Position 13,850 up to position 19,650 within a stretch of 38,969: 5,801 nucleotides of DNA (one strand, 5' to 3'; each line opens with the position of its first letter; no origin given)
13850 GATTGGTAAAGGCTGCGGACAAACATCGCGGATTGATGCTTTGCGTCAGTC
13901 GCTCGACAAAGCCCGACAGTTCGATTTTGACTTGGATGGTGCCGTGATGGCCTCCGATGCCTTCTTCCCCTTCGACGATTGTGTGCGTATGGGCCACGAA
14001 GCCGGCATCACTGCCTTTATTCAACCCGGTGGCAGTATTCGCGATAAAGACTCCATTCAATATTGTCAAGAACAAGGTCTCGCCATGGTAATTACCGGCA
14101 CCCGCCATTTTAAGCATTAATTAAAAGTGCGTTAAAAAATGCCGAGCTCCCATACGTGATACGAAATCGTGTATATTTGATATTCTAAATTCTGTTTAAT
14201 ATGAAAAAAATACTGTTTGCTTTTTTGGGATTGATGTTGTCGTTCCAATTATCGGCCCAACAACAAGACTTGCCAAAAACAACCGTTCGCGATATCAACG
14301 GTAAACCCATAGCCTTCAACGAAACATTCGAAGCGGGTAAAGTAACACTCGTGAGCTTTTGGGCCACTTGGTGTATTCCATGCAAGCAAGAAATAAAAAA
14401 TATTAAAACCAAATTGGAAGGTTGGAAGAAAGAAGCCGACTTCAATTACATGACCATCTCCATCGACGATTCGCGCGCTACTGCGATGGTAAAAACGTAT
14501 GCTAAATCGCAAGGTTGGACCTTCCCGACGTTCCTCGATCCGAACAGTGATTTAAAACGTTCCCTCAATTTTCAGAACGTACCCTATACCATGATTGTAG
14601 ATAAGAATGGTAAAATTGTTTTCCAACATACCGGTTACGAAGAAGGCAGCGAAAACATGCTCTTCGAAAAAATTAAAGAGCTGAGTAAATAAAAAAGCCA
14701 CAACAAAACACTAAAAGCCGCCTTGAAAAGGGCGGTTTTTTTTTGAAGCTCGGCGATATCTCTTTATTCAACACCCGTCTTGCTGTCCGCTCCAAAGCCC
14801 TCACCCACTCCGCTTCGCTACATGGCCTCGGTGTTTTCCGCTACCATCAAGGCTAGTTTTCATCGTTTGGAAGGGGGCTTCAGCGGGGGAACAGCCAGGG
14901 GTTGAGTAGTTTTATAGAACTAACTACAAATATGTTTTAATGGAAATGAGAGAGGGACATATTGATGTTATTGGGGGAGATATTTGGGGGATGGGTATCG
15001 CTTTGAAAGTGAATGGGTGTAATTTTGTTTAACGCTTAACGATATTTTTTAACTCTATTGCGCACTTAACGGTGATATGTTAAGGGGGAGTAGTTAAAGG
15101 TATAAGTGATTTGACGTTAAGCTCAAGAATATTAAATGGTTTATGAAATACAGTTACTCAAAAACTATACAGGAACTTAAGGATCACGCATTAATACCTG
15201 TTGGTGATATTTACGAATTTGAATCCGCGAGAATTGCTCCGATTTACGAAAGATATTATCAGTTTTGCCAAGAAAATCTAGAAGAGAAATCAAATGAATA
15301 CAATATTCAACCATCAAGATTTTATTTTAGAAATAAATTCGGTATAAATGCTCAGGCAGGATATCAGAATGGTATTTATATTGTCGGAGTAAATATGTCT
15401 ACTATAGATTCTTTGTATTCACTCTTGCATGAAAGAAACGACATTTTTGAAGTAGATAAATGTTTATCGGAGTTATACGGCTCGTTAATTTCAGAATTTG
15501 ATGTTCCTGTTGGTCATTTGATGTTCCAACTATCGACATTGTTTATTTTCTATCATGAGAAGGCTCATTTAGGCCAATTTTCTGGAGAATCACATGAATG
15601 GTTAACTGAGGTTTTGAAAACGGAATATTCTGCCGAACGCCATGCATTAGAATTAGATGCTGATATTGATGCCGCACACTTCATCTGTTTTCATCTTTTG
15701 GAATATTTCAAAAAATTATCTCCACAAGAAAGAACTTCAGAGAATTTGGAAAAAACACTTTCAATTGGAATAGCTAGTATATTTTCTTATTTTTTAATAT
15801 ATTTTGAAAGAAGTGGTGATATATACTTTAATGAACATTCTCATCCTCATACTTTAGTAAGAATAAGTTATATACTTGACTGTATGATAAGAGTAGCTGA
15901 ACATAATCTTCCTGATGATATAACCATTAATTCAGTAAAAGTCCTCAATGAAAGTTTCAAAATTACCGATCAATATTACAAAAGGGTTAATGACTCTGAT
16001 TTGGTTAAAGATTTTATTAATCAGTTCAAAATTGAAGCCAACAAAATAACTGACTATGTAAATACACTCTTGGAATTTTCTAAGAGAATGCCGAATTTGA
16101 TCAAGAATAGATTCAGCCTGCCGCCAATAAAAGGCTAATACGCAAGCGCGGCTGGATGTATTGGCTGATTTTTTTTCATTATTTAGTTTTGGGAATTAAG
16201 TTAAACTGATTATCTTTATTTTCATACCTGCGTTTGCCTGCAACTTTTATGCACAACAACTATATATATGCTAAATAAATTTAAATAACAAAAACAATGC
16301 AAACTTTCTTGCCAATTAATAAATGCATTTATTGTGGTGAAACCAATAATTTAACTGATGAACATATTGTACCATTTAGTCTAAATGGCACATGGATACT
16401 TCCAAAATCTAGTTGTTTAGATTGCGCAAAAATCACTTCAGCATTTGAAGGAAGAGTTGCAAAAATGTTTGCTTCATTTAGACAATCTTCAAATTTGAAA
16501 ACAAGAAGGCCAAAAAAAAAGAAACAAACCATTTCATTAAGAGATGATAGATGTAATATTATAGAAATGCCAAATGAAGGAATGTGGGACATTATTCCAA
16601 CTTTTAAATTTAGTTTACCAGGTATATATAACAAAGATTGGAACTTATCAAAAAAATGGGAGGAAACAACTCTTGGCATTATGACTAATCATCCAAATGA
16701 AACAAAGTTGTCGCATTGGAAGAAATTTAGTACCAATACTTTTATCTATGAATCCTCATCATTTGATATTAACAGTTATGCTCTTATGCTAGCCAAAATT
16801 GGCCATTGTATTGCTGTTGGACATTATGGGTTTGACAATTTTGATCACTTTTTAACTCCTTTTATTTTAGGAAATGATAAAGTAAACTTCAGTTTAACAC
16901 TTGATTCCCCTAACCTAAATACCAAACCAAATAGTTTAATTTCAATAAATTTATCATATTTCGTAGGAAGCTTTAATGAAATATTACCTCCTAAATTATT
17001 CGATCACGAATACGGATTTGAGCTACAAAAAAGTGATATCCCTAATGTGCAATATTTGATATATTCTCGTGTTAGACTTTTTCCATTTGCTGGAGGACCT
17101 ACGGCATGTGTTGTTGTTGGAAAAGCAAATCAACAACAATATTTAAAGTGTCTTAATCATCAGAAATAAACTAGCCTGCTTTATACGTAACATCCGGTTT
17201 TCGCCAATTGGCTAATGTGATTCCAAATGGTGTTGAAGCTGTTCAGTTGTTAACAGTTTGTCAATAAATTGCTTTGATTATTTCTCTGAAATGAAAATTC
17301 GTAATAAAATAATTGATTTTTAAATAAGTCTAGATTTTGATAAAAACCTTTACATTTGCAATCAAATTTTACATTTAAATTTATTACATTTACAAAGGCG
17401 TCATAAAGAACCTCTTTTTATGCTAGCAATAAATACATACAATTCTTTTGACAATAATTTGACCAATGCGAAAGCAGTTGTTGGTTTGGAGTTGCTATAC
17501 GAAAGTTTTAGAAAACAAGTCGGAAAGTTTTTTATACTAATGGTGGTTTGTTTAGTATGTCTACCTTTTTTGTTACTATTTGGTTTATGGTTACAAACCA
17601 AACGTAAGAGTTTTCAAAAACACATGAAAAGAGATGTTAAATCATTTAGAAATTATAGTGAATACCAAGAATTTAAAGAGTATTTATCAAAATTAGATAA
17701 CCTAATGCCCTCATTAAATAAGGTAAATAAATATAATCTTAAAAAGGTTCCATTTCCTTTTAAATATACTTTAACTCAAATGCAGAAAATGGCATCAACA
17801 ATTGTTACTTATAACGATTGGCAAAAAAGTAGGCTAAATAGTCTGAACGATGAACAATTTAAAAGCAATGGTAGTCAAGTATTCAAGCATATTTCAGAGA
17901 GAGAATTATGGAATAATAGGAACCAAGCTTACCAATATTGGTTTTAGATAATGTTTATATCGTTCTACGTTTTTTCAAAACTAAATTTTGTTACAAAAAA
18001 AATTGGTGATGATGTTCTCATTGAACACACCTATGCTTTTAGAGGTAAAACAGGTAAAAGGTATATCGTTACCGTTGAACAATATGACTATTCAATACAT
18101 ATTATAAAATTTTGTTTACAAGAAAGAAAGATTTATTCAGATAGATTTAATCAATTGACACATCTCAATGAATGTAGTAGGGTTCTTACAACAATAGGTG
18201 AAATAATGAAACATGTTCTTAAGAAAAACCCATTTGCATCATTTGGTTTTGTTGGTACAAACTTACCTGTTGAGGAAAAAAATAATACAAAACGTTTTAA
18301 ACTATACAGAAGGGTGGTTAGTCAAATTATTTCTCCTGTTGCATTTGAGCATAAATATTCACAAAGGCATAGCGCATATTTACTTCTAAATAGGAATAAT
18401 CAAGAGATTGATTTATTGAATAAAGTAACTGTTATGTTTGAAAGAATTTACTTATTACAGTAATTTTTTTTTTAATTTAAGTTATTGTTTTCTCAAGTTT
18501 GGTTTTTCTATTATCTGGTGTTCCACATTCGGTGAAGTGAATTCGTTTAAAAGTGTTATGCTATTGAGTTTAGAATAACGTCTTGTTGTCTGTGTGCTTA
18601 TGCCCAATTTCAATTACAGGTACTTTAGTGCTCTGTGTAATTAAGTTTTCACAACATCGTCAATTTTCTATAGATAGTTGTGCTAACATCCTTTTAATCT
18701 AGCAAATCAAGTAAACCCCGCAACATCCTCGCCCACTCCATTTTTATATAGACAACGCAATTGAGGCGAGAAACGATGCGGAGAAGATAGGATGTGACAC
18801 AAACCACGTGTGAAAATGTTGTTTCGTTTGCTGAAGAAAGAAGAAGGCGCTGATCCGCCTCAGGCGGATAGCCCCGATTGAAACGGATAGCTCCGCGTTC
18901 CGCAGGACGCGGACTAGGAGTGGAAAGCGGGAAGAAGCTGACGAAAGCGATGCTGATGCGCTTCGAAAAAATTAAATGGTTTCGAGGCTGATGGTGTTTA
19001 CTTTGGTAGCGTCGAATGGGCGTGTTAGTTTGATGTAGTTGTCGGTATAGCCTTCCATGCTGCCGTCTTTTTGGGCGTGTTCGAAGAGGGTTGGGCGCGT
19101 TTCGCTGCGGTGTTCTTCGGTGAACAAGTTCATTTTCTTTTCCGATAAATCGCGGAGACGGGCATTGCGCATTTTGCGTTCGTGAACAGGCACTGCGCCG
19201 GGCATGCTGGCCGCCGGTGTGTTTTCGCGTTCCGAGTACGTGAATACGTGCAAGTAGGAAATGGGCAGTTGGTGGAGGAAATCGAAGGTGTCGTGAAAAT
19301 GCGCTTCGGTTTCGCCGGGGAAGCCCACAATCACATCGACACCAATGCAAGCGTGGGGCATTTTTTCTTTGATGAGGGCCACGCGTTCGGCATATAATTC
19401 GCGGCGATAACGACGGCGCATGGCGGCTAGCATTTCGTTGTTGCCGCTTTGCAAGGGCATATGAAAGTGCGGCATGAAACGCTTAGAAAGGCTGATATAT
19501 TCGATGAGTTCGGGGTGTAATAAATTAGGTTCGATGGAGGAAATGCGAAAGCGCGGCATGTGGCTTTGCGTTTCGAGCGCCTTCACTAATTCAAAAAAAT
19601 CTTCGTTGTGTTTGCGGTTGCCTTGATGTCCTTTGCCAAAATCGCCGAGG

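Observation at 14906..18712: AT-rich four-gene island between the tlpA-like gene and mtaB: a candidate uncharacterised defence or abortive-infection module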

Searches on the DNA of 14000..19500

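Call 30: search_rna_families(source=window, start=14000, end=19500, threshold=evalue, max_evalue=1)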
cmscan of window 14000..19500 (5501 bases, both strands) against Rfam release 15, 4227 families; matches with E-value up to 1: 4.
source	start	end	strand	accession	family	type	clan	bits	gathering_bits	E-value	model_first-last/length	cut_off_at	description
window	18866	18938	+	RF01705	Flavo-1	Gene; sRNA;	-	50.1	42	6.6e-09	1-76/76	no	Flavo-1 RNA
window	14772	14858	-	RF01705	Flavo-1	Gene; sRNA;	-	37.5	42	1.9e-05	1-76/76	no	Flavo-1 RNA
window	14685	14739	+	RF02844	RefA9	Gene; antisense;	-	26.9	49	0.56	1-64/64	no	Enterococcus sRNA A9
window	14616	14744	+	RF01408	sraL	Gene; sRNA;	-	23.4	39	0.04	1-142/142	no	sraL Hfq binding RNA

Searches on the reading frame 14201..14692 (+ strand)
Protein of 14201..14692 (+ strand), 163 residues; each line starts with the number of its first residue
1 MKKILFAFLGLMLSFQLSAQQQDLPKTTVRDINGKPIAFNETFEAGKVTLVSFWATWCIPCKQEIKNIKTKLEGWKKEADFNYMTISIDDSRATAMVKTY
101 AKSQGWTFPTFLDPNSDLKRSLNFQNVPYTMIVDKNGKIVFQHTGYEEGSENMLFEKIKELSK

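Call 28: find_encoding_contigs(protein=window:14201-14692:+, flank=8000, max_places=8)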
Protein window:14201-14692:+ (163 aa): 10 contigs read that carry it; 7 places shown.
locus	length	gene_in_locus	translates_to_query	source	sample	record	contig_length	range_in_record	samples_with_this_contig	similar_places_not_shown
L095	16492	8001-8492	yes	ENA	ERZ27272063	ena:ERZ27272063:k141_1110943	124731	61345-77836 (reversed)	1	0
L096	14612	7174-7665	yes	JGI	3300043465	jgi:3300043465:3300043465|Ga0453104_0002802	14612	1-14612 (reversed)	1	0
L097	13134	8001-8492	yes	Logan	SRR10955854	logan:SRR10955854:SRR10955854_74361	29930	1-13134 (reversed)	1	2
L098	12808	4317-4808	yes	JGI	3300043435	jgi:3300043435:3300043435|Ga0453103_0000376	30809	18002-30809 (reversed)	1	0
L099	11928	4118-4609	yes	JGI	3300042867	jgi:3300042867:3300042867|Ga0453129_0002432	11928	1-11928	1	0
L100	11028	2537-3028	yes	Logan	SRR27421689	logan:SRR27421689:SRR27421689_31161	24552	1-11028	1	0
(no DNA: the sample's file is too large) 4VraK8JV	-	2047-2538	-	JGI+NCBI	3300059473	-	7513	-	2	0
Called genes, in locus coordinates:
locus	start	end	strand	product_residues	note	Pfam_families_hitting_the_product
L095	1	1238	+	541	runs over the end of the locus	PF00364:Biotin_lipoyl, PF25997:BSH_YhbJ (faint), PF00364:Biotin_lipoyl, PF02817:E3_binding, PF00198:2-oxoacid_dh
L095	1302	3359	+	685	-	PF17210:SdrD_B (weak), PF24595:DUF7619, PF18962:Por_Secre_tail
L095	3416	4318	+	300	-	-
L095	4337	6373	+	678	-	PF13567:DUF4131, PF03772:Competence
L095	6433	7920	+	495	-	PF02142:MGS, PF01808:AICARFT_IMPCHas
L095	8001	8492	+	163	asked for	PF00578:AhpC-TSA, PF08534:Redoxin, PF00085:Thioredoxin (weak), PF13098:Thioredoxin_2, PF13905:Thioredoxin_8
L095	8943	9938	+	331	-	PF10463:Peptidase_U49 (weak)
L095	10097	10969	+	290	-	-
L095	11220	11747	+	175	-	-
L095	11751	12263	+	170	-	-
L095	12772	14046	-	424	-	PF00919:UPF0004, PF04055:Radical_SAM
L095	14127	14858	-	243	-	-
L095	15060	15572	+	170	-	PF01641:SelR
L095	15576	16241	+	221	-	PF01625:PMSR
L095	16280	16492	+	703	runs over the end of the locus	PF00403:HMA, PF00122:E1-E2_ATPase, PF00702:Hydrolase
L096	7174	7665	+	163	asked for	PF00578:AhpC-TSA, PF08534:Redoxin, PF00085:Thioredoxin (weak), PF13098:Thioredoxin_2, PF13905:Thioredoxin_8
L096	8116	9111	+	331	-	PF10463:Peptidase_U49 (weak)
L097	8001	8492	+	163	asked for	PF00578:AhpC-TSA, PF08534:Redoxin, PF00085:Thioredoxin (weak), PF13098:Thioredoxin_2, PF13905:Thioredoxin_8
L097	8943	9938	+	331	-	PF10463:Peptidase_U49 (weak)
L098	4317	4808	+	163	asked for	PF00578:AhpC-TSA, PF08534:Redoxin, PF00085:Thioredoxin (weak), PF13098:Thioredoxin_2, PF13905:Thioredoxin_8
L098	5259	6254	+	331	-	PF10463:Peptidase_U49 (weak)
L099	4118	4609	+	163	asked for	PF00578:AhpC-TSA, PF08534:Redoxin, PF00085:Thioredoxin (weak), PF13098:Thioredoxin_2, PF13905:Thioredoxin_8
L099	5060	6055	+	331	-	PF10463:Peptidase_U49 (weak)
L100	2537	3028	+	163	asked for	PF00578:AhpC-TSA, PF08534:Redoxin, PF00085:Thioredoxin (weak), PF13098:Thioredoxin_2, PF13905:Thioredoxin_8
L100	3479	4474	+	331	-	PF10463:Peptidase_U49 (weak)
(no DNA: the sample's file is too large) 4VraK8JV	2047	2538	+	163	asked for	PF00578:AhpC-TSA, PF08534:Redoxin, PF00085:Thioredoxin (weak), PF13098:Thioredoxin_2, PF13905:Thioredoxin_8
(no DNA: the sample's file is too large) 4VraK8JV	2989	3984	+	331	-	PF10463:Peptidase_U49 (weak)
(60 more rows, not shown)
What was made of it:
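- They are kept together in all seven same-species contigs (call 28). The island is present in all same-species contigs retrieved (call 28).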

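Call 43: find_related_loci(query=window:14201-14692:+, collection=metagenome_contigs, flank=8000)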
Query window:14201-14692:+ (163 aa) in metagenome_contigs; peptide patterns used: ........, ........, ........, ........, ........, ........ (x = any residue, [..] = any of these).
600 stretches matched a pattern (row limit reached: there are more); 115 encode a relative of the query (tblastn E <= 1e-3); the best 80 are kept; 80 distinct loci.
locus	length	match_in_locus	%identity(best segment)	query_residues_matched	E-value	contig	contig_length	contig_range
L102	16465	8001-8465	81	9-163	1e-85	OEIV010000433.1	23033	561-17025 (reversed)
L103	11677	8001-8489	75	1-163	2e-84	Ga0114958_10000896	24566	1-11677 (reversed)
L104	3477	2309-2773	76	1-155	1e-84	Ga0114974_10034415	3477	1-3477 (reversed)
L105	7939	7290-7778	71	1-163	4e-83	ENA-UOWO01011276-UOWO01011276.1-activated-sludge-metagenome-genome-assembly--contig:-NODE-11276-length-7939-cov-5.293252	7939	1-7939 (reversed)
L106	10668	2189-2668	74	4-163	7e-83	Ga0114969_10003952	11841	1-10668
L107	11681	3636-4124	75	1-163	2e-81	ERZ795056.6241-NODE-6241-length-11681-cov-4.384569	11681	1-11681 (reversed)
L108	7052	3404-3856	78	8-161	7e-81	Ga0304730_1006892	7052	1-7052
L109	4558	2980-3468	73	1-163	3e-80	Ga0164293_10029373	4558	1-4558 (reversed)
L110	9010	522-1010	73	1-163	4e-80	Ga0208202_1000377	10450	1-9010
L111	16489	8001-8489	66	1-163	1e-75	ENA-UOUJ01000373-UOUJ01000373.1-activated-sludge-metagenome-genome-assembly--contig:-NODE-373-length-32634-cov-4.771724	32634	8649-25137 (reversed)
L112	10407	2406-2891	66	1-163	1e-74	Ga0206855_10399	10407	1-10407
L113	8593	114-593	68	1-161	1e-73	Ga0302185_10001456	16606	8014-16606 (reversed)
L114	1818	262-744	67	1-162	2e-74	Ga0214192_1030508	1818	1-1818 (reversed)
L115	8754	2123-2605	65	1-162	3e-71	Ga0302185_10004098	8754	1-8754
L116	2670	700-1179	65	1-162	8e-72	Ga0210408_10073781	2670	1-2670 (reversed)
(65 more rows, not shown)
